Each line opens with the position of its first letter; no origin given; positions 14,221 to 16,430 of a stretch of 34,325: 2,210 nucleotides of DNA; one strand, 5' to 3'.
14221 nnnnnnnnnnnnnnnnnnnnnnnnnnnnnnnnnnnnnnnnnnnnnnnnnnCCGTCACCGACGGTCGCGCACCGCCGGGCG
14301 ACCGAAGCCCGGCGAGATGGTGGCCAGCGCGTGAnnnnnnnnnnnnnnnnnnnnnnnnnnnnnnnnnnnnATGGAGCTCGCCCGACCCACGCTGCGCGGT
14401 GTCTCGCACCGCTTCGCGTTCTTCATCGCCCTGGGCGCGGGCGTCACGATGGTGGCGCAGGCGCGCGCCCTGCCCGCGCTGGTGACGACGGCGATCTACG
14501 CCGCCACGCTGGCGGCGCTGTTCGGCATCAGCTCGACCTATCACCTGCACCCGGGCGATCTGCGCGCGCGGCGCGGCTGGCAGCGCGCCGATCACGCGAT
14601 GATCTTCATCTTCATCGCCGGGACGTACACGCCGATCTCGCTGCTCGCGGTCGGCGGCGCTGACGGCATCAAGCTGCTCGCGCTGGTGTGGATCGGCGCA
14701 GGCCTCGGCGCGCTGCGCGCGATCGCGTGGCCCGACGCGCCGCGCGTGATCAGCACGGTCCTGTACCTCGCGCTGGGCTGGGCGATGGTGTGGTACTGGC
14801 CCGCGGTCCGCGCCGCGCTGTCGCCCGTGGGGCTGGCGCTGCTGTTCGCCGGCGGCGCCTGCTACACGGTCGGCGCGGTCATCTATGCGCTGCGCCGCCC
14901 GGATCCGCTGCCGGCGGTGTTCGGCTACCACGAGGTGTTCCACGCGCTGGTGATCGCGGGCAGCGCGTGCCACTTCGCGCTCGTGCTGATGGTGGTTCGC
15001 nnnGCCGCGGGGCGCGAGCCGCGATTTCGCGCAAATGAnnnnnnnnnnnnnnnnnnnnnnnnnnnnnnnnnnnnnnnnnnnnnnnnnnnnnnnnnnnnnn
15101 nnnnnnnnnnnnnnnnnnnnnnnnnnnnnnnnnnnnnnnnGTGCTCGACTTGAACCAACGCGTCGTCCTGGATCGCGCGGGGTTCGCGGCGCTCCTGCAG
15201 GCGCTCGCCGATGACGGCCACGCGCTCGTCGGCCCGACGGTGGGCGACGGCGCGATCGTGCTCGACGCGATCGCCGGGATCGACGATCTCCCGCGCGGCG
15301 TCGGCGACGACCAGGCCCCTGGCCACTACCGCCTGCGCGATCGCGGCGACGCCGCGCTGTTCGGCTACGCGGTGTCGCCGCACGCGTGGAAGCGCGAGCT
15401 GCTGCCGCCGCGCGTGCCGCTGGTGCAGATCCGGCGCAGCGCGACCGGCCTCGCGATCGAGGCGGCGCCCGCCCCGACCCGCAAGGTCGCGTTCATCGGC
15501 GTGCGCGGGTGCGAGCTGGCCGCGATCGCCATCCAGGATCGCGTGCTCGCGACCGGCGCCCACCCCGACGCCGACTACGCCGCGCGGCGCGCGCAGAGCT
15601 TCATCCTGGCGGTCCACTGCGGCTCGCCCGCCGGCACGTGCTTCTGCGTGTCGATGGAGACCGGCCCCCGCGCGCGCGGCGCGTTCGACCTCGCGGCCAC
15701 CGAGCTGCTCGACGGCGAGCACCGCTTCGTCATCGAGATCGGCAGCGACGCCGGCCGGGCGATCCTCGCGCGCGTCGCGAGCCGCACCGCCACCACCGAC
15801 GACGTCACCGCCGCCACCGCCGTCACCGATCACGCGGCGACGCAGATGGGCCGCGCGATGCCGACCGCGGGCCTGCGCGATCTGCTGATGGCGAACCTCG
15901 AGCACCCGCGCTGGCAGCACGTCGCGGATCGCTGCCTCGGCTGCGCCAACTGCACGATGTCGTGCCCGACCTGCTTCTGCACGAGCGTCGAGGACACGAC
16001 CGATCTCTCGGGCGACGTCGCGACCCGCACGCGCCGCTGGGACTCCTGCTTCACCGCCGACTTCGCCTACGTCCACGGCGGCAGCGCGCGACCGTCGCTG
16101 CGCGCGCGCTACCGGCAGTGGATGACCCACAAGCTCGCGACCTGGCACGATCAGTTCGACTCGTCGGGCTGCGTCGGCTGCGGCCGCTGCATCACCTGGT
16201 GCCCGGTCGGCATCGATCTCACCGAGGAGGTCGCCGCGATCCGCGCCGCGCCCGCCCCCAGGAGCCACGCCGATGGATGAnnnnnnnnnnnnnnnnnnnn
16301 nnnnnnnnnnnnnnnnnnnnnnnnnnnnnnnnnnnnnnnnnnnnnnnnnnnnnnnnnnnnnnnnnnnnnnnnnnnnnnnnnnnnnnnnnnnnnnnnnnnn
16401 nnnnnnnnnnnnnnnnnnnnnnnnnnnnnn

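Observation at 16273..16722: Stand-alone cyclic-nucleotide-binding domain gene embedded inside the hydrogenase operon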

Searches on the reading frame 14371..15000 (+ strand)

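Call 75: search_protein_families(library=pfam, proteins=[window:14371-15000:+], max_evalue=0.001)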
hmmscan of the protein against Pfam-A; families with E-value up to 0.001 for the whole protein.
window:14371-15000:+ (210 aa): 1 family
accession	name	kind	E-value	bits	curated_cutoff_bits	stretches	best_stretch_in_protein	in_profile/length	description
PF03006.26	HlyIII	-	1.8e-40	139.5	26.2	1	3-202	3-224/224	Haemolysin-III related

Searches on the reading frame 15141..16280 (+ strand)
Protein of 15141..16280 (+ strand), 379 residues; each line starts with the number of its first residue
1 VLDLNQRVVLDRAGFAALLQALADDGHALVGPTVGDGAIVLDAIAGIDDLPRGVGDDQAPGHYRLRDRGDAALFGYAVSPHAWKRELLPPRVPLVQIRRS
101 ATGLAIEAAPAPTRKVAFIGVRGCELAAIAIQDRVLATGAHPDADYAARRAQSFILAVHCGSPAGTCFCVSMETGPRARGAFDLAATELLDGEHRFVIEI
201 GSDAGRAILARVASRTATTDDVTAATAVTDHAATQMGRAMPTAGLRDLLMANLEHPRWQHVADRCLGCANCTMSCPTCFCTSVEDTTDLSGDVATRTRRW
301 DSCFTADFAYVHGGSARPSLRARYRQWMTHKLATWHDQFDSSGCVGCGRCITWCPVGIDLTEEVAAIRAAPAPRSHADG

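Call 4: search_protein_families(library=ncbifam, proteins=[window:15141-16280:+], max_evalue=0.01)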
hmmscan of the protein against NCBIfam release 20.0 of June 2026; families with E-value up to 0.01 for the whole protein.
window:15141-16280:+ (379 aa): 31 families (the best 25 are shown)
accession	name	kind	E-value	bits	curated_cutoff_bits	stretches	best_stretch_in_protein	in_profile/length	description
NF040833.1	sulfhyd_HydB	equivalog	5.2e-42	144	750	1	116-367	88-335/367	NADPH-dependent hydrogenase/sulfhydrogenase 1 subunit beta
NF040829.1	sulfhyd_ShyB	equivalog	1.8e-40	139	690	1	83-366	49-328/334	NAD(P)-dependent hydrogenase/sulfhydrogenase 2 subunit beta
TIGR02910.1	sulfite_red_A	equivalog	1.4e-27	96.8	323.15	1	113-367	87-326/334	anaerobic sulfite reductase subunit AsrA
NF038196.1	ferrodoxin_EFR1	subfamily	6.3e-06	26.4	75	0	336-357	177-199/242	EFR1 family ferrodoxin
TIGR02512.1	FeFe_hydrog_A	subfamily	2.2e-05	23.5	405.95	1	330-357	38-65/375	[FeFe] hydrogenase, group A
NF009053.0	PRK12387.1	subfamily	7e-05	22.7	204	0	259-279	34-54/180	formate hydrogenlyase complex iron-sulfur subunit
NF040864.1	HgcB_ferredoxin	equivalog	7e-05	22.6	99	0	338-359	10-31/93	mercury methylation ferredoxin HgcB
NF040763.1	FeFe_hydrog_A6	exception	0.00031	19.3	765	1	325-358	171-204/571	NADH-dependent [FeFe] hydrogenase, group A6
NF045992.1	CircClkLdpA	equivalog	0.00064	18.9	450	0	341-363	134-156/360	circadian clock protein LdpA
NF007205.0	PRK09626.1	equivalog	0.00071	19.6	93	0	262-288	53-78/105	2-oxoglutarate-acceptor oxidoreductase subunit OorD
NF005506.0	PRK07118.1-5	equivalog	0.00071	19.1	388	0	339-376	167-204/279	Fe-S cluster domain-containing protein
TIGR01971.1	NuoI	subfamily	0.00083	18.9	113.05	0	338-357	77-96/121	NADH-quinone oxidoreductase, chain I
TIGR02179.1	PorD_KorD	subfamily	0.0009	19.3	60.05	0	262-285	24-47/78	2-oxoacid:acceptor oxidoreductase, delta subunit, pyruvate/2-ketoisovalerate family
NF045796.1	DsrK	equivalog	0.001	17.8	400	0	343-364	119-140/453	sulfate reduction electron transfer complex DsrMKJOP subunit DsrK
TIGR01944.1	rnfB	subfamily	0.0011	18.5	68.7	0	340-356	111-127/190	RnfABCDGE type electron transport complex subunit B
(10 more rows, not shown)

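Call 5: search_protein_families(library=pfam, proteins=[window:15141-16280:+], max_evalue=0.01)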
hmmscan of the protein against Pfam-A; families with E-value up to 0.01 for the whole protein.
window:15141-16280:+ (379 aa): 14 families
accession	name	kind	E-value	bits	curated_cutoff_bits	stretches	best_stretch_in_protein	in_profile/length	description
PF17179.9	Fer4_22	-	4.5e-32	111.2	27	1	264-358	1-95/95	4Fe-4S dicluster domain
PF12838.12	Fer4_7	-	3.4e-09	37.4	27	2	335-358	31-52/52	4Fe-4S dicluster domain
PF12797.12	Fer4_2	-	2.7e-08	33.7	24.5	2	335-356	1-22/22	4Fe-4S binding domain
PF13237.11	Fer4_10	-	5.9e-08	33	25.5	1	338-361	3-29/53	4Fe-4S dicluster domain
PF13534.11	Fer4_17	-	2.4e-07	31.6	22.2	1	245-277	26-58/61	4Fe-4S dicluster domain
PF14697.11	Fer4_21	-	1.6e-06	28.6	35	1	338-356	35-53/59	4Fe-4S dicluster domain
PF25160.1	LdpA_Fe-S-bd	-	1.6e-06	28.2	27.6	1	341-357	25-41/49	LdpA Fe-S cluster-binding domain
PF00037.32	Fer4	-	7.1e-06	26.1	21.1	1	339-357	3-21/24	4Fe-4S binding domain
PF12837.12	Fer4_6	-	8.4e-06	25.9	25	1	339-357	4-22/24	4Fe-4S binding domain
PF13183.11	Fer4_8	-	3.3e-05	24.8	27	1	262-358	2-68/68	4Fe-4S dicluster domain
PF13746.11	Fer4_18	-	5.7e-05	23.7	27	1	325-362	42-79/114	4Fe-4S dicluster domain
PF13187.11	Fer4_9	-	7.5e-05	23.1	27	1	264-357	1-50/52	4Fe-4S dicluster domain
PF13484.11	Fer4_16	-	0.002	19.3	30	0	344-358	2-16/66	4Fe-4S double cluster binding domain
PF12798.12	Fer4_3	-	0.0041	18.3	27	1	344-358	1-15/15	4Fe-4S binding domain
